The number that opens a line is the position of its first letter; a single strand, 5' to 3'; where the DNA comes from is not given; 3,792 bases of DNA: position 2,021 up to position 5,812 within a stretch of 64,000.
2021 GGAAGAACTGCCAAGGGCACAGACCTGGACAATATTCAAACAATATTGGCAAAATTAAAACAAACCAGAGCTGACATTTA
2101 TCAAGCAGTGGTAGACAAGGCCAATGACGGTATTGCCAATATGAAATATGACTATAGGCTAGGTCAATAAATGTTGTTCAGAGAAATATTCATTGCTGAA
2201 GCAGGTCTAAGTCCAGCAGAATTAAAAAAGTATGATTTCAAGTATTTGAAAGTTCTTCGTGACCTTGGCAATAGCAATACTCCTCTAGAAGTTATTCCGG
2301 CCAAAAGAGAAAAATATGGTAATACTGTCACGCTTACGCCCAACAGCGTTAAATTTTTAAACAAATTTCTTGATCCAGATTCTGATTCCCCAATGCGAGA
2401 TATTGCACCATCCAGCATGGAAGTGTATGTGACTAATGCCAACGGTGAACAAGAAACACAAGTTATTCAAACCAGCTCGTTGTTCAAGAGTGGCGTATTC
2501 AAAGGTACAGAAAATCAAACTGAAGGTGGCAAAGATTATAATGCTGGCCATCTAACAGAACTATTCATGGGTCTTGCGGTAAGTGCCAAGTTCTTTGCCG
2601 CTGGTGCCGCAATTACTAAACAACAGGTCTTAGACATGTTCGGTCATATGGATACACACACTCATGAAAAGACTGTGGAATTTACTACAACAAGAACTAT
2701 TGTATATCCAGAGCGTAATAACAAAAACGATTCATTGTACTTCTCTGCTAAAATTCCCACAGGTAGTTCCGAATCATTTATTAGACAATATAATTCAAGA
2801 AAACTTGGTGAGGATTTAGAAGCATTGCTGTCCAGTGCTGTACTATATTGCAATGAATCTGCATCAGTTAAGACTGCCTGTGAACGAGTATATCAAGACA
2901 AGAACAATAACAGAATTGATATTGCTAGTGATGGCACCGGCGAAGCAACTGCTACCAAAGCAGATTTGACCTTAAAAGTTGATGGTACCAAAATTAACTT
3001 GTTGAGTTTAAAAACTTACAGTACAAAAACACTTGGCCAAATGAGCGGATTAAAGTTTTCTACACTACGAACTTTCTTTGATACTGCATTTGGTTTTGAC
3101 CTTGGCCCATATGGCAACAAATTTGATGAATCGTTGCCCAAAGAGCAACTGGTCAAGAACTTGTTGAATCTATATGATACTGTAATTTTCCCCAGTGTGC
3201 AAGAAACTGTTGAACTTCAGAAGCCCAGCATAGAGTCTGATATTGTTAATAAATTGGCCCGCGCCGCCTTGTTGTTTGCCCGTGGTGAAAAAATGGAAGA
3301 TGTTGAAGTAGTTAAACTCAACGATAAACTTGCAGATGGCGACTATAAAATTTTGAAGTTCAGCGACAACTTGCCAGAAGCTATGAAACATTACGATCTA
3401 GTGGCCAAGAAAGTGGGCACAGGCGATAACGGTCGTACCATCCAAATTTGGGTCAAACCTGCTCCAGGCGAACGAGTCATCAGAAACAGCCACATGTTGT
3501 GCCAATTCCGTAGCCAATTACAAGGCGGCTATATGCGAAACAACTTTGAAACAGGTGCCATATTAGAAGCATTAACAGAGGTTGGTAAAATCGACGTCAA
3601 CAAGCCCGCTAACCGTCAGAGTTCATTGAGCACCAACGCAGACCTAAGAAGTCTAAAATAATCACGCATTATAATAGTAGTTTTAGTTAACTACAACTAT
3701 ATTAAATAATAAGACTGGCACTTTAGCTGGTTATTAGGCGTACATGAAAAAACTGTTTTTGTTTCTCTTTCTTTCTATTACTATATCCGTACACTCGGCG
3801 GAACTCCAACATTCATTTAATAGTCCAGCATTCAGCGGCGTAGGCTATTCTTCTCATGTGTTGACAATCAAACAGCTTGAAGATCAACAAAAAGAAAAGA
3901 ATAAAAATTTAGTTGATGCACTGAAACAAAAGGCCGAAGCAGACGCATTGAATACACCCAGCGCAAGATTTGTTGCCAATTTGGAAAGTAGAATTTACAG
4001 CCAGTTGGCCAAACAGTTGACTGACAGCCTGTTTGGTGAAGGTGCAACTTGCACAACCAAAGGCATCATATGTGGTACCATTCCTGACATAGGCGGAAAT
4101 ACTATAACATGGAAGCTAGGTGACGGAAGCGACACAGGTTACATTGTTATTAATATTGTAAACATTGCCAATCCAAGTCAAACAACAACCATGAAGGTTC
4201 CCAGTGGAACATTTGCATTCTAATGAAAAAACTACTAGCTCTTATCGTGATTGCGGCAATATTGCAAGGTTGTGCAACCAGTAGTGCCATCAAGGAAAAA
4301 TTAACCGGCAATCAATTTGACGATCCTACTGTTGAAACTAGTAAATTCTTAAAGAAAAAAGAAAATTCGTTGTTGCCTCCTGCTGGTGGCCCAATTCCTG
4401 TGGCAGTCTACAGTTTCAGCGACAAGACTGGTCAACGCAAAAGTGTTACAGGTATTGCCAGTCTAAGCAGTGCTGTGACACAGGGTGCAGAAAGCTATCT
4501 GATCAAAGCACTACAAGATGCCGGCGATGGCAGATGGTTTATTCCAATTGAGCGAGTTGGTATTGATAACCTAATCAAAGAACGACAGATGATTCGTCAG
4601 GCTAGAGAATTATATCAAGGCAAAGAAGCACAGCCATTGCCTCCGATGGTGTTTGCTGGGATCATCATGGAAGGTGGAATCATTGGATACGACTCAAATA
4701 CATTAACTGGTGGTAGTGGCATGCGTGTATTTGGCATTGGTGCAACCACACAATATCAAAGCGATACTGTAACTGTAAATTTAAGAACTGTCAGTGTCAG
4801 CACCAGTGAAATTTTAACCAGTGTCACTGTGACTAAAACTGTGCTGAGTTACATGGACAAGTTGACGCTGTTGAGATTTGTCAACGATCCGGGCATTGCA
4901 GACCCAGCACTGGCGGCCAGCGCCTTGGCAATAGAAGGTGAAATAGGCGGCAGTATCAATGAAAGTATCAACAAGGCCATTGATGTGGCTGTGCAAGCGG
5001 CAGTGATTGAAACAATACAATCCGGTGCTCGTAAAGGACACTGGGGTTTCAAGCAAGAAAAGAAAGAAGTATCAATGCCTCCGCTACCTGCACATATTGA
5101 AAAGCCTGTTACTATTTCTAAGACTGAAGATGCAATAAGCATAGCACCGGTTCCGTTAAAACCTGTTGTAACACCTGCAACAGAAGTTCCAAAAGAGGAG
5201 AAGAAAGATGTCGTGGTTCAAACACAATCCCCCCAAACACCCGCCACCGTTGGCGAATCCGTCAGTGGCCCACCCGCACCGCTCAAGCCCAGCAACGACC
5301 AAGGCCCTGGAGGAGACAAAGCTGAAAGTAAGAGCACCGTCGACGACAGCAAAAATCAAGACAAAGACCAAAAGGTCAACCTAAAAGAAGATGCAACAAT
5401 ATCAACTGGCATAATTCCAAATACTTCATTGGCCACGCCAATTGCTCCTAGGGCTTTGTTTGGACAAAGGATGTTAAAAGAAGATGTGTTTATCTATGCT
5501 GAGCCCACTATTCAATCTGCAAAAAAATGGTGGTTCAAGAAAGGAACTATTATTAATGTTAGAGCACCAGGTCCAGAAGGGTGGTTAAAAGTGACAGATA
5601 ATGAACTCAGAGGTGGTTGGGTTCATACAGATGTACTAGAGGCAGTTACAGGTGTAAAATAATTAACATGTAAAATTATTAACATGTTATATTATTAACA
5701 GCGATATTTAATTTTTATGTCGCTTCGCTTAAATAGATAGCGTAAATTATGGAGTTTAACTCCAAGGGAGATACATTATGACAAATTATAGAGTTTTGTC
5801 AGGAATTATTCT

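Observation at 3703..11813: Phage-encoded curli secretion set joined to a FecR protein and a CHASE2 adenylate cyclase: a candidate envelope sensing and signalling system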

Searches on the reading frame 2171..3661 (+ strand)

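Call 3: search_protein_families(library=pfam, proteins=[window:2171-3661:+], max_evalue=0.01)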
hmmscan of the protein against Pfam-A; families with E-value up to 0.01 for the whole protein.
window:2171-3661:+ (496 aa): 0 families

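Call 6: search_protein_families(library=phrogs, proteins=[window:2171-3661:+], max_evalue=0.001)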
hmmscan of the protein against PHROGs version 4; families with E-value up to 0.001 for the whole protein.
window:2171-3661:+ (496 aa): 2 families
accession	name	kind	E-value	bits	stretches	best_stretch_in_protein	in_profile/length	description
phrog_3560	-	unknown function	3.7e-17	63.3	1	122-310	95-281/433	-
phrog_33928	-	unknown function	0.00044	20.6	1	122-322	7-208/378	-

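Call 36: search_protein_families(library=ncbifam, proteins=[window:2171-3661:+], max_evalue=0.01)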
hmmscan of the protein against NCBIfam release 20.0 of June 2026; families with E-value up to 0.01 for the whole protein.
window:2171-3661:+ (496 aa): 0 families

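Call 70: search_protein_families(library=padloc, proteins=[window:2171-3661:+], max_evalue=0.001)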
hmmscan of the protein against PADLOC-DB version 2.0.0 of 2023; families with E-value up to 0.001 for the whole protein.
window:2171-3661:+ (496 aa): 0 families

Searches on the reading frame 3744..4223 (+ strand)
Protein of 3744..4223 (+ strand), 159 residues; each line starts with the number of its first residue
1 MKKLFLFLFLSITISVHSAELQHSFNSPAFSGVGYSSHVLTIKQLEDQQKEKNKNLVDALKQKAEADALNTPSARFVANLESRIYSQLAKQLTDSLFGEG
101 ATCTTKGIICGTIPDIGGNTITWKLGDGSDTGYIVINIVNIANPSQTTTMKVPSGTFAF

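Call 3: search_protein_families(library=pfam, proteins=[window:3744-4223:+], max_evalue=0.01)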
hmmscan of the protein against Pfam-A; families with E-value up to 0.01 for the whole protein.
window:3744-4223:+ (159 aa): 1 family
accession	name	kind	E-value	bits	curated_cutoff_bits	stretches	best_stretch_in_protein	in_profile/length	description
PF10614.14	CsgF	-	1.7e-07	31.9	25.8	1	6-103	5-94/132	Type VIII secretion system (T8SS), CsgF protein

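Call 7: search_protein_families(library=phrogs, proteins=[window:3744-4223:+], max_evalue=0.001)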
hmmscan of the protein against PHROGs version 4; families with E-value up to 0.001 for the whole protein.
window:3744-4223:+ (159 aa): 1 family
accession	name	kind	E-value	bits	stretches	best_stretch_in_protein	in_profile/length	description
phrog_35372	-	unknown function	6.4e-32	111.5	1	9-159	14-158/158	-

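Call 36: search_protein_families(library=ncbifam, proteins=[window:3744-4223:+], max_evalue=0.01)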
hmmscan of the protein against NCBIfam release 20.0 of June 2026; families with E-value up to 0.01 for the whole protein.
window:3744-4223:+ (159 aa): 0 families

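Call 106: search_solved_structures(query=window:3744-4223:+, max_evalue=1, show_alignments=1)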
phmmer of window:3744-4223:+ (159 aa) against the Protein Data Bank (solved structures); distinct sequences matched with E-value up to 1: 6.
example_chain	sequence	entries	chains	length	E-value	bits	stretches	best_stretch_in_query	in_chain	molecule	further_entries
3a3p_A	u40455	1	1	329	0.46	13.9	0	77-143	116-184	Tk-subtilisin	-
2z56_A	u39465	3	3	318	0.57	13.6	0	78-143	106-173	Tk-subtilisin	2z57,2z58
2zwo_A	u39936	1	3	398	0.57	13.6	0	79-143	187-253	Tk-subtilisin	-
2z30_A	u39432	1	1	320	0.58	13.6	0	78-143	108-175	Tk-subtilisin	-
2zrq_A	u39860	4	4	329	0.61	13.5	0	78-143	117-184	Tk-subtilisin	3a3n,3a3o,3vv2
2z2x_A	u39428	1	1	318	0.94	12.9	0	78-143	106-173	Tk-subtilisin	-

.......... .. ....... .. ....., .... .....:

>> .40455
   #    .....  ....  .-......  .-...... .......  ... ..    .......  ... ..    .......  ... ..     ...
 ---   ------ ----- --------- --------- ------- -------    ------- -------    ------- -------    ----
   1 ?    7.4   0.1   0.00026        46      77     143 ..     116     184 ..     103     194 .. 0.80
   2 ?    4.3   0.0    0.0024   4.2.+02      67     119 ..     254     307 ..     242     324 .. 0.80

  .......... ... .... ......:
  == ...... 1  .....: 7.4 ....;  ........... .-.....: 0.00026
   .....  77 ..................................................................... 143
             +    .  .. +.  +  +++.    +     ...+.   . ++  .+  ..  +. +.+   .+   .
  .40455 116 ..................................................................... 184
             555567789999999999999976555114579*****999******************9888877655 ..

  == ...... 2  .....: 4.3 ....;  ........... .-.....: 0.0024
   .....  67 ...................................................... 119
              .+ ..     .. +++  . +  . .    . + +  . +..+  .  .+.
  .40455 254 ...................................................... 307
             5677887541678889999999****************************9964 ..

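Call 110: search_solved_structures(query=A7, max_evalue=1, show_alignments=1)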
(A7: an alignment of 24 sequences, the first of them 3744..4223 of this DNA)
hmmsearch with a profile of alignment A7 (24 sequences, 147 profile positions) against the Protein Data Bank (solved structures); distinct sequences matched with E-value up to 1: 5.
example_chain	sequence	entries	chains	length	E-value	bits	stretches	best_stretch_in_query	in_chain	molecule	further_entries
6l7a_J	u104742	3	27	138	0.014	18.3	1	1-35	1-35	CsgF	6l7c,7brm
6lqh_a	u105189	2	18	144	0.014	18.2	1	1-51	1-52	Curli production assembly/transport component CsgF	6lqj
4csd_A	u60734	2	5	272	0.014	18.2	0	84-137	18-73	FUCOSE-BINDING LECTIN PROTEIN | Fucose-binding lectin protein,Fucose-binding lectin protein,Fucose-binding lectin protein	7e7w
6t9a_A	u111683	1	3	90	0.26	14.1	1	84-137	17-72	Fucose-binding lectin protein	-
6f37_A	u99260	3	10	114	0.34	13.8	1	50-137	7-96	Nano3,Fucose-binding lectin protein | 4dzn-RSL,Fucose-binding lectin protein,Fucose-binding lectin protein | Fucose-binding lectin protein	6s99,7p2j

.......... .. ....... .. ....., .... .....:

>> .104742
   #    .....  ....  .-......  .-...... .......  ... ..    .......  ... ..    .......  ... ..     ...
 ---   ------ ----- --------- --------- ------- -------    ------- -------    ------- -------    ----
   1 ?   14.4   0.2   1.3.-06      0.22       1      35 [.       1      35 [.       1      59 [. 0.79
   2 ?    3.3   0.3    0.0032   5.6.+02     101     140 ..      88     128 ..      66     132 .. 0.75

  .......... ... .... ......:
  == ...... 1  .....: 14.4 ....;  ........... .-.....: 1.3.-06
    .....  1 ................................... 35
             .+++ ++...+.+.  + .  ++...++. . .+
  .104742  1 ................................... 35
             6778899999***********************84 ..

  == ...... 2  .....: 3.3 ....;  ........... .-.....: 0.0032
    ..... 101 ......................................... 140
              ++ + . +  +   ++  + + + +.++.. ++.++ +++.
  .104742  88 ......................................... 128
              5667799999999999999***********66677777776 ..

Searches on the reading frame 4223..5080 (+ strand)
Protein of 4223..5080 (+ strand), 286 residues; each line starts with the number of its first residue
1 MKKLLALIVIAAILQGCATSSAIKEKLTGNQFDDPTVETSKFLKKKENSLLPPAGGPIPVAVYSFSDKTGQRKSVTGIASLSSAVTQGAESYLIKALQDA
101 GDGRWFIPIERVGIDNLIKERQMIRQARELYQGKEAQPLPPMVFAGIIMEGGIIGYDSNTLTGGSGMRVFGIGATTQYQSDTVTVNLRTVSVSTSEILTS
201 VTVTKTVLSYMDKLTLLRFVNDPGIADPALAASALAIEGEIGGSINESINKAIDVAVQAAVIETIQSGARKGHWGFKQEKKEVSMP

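Call 61: find_related_loci(query=window:4223-5080:+, collection=viral_contigs, flank=10000)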
Query window:4223-5080:+ (286 aa) in viral_contigs; peptide patterns used: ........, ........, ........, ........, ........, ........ (x = any residue, [..] = any of these).
152 stretches matched a pattern; 142 encode a relative of the query (tblastn E <= 1e-3); the best 80 are kept; 80 distinct loci.
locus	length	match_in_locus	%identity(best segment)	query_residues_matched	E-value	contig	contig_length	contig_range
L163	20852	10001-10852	92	3-286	5e-168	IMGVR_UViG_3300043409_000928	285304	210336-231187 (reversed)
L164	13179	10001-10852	92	3-286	2e-167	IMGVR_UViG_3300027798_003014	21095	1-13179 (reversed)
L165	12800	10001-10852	92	3-286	2e-167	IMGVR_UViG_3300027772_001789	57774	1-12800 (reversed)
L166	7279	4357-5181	79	1-279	9e-147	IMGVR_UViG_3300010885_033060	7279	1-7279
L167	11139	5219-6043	79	1-279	1e-146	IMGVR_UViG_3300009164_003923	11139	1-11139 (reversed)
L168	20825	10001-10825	77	1-279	8e-144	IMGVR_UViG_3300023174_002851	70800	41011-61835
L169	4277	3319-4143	73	1-285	1e-145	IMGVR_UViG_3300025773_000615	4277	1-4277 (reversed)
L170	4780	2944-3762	73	1-283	5e-142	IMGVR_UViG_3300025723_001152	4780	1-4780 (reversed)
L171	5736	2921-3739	73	1-283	9e-141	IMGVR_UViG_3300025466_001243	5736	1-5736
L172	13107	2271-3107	72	1-283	4e-138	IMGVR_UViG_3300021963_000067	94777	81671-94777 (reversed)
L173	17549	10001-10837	72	1-283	4e-138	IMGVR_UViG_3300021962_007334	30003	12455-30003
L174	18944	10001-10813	78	1-280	3e-136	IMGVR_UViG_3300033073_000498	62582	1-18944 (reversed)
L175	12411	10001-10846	76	1-286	2e-135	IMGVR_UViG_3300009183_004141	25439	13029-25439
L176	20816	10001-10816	71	1-282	7e-134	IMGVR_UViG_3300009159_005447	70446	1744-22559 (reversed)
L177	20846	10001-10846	76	1-286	5e-134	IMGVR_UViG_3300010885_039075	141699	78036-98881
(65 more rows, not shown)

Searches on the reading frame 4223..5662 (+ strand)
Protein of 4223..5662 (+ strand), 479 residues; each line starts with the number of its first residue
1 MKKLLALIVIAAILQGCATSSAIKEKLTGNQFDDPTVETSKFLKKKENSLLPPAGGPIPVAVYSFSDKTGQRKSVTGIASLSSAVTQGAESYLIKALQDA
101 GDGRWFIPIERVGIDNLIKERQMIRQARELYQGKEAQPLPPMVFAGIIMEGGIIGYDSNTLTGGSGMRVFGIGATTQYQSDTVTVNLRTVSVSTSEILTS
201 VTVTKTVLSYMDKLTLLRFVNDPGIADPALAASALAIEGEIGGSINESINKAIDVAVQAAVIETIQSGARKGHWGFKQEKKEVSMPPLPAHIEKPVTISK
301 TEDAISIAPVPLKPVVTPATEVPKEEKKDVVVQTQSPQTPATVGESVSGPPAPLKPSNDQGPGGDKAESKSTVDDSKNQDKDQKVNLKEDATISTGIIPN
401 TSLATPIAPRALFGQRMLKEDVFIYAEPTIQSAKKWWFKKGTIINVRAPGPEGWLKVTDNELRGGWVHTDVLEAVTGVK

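Call 3: search_protein_families(library=pfam, proteins=[window:4223-5662:+], max_evalue=0.01)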
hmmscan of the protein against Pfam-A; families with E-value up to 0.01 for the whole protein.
window:4223-5662:+ (479 aa): 3 families
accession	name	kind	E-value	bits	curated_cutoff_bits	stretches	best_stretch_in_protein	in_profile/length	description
PF03783.19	CsgG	-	1.2e-42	146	20.8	1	56-274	8-206/210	Curli production assembly/transport component CsgG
PF08239.17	SH3_3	-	0.00027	21.5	27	1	421-472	2-53/54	Bacterial SH3 domain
PF06347.19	SH3_4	-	0.0045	17.2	24.1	1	420-470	3-52/56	Bacterial SH3 domain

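Call 7: search_protein_families(library=phrogs, proteins=[window:4223-5662:+], max_evalue=0.001)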
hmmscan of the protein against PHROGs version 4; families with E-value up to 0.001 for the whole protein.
window:4223-5662:+ (479 aa): 1 family
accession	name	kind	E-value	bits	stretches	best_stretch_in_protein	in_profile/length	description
phrog_20175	-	unknown function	4.9e-66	223.8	1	2-282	4-274/282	-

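Call 9: search_dna_similar(query=window:4223-5662:+, collection=phages, mode=protein, max_rows=30)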
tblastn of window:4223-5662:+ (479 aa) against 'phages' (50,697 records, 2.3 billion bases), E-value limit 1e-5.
Records with a match: 7; places in all: 7; records where one place covers at least 80% of the query: 0.
Best place of each record, by identity: <60% 7.
By first word of the organism name: Methylophilales 4; Pelagibacter 2; Salmonella 1.
By host as written in the record: Methylophilales_sp._H5P1 4; Candidatus Pelagibacter ubique HTCC1062 2; Salmonella enterica subsp. enterica serovar Kentucky 1.
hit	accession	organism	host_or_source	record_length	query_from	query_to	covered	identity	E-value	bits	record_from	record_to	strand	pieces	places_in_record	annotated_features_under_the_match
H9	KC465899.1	Pelagibacter phage HTVC008M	Candidatus Pelagibacter ubique HTCC1062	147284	16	274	54%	43.0%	5e-45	174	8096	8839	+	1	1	curli production assembly/transport component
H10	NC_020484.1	Pelagibacter phage HTVC008M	Candidatus Pelagibacter ubique HTCC1062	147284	16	274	54%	43.0%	5e-45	174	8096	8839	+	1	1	curli production assembly/transport component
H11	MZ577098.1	Methylophilales phage Melnitz-3 EXVC039M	Methylophilales_sp._H5P1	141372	16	279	55%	41.7%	3e-45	175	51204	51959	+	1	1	curli production assembly/transport component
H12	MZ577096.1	Methylophilales phage Melnitz-2 EXVC040M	Methylophilales_sp._H5P1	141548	16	279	55%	41.7%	3e-45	175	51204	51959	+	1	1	curli production assembly/transport component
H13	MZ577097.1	Methylophilales phage Melnitz EXVC044M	Methylophilales_sp._H5P1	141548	16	279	55%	41.7%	3e-45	175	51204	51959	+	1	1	curli production assembly/transport component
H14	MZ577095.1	Methylophilales phage Melnitz-1 EXVC043M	Methylophilales_sp._H5P1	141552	16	279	55%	41.7%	3e-45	175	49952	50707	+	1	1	curli production assembly/transport component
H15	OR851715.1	Salmonella phage S.Kent 1-2-1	Salmonella enterica subsp. enterica ...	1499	46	287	51%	40.6%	1e-34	140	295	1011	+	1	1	record has no annotation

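Call 36: search_protein_families(library=ncbifam, proteins=[window:4223-5662:+], max_evalue=0.01)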
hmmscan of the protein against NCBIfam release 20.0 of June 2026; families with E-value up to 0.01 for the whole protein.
window:4223-5662:+ (479 aa): 1 family
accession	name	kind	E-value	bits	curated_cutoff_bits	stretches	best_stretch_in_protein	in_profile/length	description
NF011731.0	PRK15184.1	equivalog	7e-51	173.3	505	1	2-279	2-257/277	curli production assembly/transport protein CsgG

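Call 107: search_solved_structures(query=window:4223-5662:+, max_evalue=0.001)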
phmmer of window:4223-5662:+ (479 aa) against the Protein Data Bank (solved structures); distinct sequences matched with E-value up to 0.001: 5.
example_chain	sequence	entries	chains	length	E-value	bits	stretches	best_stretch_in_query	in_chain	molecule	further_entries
3x2r_D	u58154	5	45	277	3.2e-45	158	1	5-279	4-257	CsgG | Curli production assembly/transport protein CsgG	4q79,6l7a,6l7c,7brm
6lqh_A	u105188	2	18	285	3.4e-45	157.8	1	5-279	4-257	Curli production assembly/transport component CsgG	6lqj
4uv2_A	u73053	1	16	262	2.1e-44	155.2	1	46-279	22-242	CURLI PRODUCTION TRANSPORT COMPONENT CSGG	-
4uv3_A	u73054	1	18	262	2.1e-44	155.2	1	46-279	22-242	CURLI PRODUCTION ASSEMBLY/TRANSPORT COMPONENT CSGG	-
6si7_P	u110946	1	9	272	2.3e-44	155.1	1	46-279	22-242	Curli production assembly/transport component CsgG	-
